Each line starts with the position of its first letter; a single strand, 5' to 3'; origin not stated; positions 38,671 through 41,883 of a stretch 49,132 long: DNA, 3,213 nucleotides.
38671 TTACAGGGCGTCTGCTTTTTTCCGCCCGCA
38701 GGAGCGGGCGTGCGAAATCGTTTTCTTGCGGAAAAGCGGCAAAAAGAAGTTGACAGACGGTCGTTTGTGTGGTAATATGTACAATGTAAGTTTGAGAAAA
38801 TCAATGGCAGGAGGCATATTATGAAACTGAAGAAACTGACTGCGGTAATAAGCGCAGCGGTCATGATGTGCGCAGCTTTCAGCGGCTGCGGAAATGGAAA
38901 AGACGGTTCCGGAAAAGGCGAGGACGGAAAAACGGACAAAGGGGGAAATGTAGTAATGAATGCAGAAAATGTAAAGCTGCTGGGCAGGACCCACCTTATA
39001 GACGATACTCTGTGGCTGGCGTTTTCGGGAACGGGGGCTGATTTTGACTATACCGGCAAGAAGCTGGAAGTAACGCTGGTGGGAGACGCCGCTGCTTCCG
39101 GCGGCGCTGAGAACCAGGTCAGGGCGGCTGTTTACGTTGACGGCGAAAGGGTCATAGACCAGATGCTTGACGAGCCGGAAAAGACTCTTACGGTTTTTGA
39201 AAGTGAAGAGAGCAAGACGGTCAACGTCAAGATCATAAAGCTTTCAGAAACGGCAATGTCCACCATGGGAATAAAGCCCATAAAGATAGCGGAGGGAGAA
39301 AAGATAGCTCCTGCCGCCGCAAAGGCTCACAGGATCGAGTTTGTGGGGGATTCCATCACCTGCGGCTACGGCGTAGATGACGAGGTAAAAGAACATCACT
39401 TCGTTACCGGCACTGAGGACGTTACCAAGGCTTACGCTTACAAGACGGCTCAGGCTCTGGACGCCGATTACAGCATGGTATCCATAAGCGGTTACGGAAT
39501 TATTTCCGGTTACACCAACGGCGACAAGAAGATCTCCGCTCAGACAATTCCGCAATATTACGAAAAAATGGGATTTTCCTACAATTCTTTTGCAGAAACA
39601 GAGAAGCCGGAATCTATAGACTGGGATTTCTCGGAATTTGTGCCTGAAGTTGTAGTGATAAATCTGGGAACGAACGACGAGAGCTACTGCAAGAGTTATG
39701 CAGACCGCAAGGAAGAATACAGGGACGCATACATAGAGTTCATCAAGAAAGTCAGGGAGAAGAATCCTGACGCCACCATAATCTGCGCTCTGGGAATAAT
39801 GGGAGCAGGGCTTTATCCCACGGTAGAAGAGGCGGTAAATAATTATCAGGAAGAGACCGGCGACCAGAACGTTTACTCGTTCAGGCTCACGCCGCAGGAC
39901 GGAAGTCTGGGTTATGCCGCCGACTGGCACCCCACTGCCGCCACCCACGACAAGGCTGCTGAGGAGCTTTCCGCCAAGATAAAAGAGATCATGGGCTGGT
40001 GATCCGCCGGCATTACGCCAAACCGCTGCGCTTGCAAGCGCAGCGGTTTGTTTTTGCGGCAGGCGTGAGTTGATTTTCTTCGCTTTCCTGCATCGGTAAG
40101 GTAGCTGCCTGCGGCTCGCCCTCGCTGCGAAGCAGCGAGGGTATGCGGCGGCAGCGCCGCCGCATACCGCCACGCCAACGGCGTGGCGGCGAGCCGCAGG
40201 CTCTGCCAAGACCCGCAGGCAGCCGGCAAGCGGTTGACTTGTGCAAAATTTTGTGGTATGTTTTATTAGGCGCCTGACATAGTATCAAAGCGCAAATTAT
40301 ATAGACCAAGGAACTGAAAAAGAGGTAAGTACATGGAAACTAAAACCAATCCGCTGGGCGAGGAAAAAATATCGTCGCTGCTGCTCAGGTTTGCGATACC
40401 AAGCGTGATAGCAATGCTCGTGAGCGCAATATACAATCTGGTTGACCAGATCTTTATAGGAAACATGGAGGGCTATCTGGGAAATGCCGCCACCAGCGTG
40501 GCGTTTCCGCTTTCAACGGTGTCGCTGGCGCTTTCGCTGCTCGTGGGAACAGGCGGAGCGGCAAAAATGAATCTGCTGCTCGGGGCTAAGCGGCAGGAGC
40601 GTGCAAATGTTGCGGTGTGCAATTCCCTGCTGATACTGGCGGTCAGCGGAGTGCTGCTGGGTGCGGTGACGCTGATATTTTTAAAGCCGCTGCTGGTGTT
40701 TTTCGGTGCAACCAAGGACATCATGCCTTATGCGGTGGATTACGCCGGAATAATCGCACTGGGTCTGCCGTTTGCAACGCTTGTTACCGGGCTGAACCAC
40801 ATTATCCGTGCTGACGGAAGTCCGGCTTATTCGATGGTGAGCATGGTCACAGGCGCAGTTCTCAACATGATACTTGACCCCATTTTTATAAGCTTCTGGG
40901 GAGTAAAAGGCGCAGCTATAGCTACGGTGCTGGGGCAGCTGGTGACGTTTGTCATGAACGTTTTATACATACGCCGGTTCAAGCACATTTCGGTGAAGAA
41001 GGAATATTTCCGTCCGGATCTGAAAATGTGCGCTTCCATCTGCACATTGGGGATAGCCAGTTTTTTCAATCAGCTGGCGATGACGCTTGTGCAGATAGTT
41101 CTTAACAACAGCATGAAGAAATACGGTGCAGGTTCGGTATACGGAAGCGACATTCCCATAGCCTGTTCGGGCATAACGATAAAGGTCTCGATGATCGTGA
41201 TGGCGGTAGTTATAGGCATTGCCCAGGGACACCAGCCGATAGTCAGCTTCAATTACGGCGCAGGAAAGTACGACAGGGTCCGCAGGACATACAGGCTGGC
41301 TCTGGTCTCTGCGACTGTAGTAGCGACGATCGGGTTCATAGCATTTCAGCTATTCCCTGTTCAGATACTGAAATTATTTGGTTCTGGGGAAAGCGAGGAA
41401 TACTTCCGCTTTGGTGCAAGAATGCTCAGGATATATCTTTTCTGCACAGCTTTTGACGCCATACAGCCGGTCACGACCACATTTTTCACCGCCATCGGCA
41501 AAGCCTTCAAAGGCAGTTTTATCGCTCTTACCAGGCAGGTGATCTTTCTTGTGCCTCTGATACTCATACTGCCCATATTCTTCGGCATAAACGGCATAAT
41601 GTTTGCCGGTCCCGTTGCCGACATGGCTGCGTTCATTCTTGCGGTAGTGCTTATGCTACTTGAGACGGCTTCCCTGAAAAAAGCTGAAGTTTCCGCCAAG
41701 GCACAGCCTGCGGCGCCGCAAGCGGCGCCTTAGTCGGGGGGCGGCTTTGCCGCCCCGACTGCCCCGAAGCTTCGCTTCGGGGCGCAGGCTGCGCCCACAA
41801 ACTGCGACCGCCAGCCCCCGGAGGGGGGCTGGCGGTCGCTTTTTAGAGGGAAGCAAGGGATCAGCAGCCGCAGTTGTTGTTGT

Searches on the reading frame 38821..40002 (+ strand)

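Call 44: search_protein_families(library=pfam, proteins=[window:38821-40002:+], max_evalue=0.0001)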
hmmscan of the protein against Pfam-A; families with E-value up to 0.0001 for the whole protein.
window:38821-40002:+ (393 aa): 3 families
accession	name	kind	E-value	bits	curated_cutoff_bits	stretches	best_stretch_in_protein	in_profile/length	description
PF17996.7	CE2_N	-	4e-18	65.9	27.9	1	54-165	2-107/108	Carbohydrate esterase 2 N-terminal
PF13472.12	Lipase_GDSL_2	-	1.2e-15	58.9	32.9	1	174-377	1-177/178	GDSL-like Lipase/Acylhydrolase family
PF00657.28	Lipase_GDSL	-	7.4e-13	49.6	23.6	1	172-383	1-208/208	GDSL-like Lipase/Acylhydrolase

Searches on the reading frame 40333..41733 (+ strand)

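Call 44: search_protein_families(library=pfam, proteins=[window:40333-41733:+], max_evalue=0.0001)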
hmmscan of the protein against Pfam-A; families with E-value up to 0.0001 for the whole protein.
window:40333-41733:+ (466 aa): 1 family
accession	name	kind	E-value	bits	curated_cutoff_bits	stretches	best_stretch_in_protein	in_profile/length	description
PF01554.23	MatE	-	2.2e-39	135.2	24.9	2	23-184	1-161/161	MatE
